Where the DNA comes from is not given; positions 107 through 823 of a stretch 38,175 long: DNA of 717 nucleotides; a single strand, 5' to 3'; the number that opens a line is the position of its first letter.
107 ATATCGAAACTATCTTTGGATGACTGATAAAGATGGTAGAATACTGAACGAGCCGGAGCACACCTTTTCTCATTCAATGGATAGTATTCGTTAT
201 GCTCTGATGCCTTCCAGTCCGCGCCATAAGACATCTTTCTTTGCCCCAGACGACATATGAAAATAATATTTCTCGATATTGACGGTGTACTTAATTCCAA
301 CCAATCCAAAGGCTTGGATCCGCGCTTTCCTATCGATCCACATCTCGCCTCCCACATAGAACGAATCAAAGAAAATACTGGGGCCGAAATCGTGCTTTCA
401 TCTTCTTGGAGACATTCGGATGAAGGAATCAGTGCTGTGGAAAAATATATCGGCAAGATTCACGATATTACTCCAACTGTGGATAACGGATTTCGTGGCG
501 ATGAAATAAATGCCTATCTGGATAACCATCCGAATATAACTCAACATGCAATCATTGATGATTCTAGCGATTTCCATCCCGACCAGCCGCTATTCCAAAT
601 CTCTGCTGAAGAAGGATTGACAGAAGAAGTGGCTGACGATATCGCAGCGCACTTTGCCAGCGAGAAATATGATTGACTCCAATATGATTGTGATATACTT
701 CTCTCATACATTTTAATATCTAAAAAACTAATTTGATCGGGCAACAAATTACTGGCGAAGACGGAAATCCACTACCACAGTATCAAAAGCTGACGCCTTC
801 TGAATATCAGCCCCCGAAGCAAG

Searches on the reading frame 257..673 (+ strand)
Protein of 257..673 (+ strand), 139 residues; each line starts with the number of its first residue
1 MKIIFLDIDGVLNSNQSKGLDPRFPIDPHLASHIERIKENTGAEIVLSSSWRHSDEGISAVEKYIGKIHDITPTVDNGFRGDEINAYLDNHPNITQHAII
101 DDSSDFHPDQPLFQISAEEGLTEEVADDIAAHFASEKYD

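Call 67: search_protein_families(library=pfam, proteins=[window:257-673:+], max_evalue=0.01)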
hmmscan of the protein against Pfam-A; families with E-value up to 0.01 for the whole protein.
window:257-673:+ (139 aa): 1 family
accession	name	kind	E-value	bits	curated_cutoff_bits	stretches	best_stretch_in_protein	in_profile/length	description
PF18143.6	HAD_SAK_2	-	4.6e-23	82.6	27.5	1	3-125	1-138/139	HAD domain in Swiss Army Knife RNA repair proteins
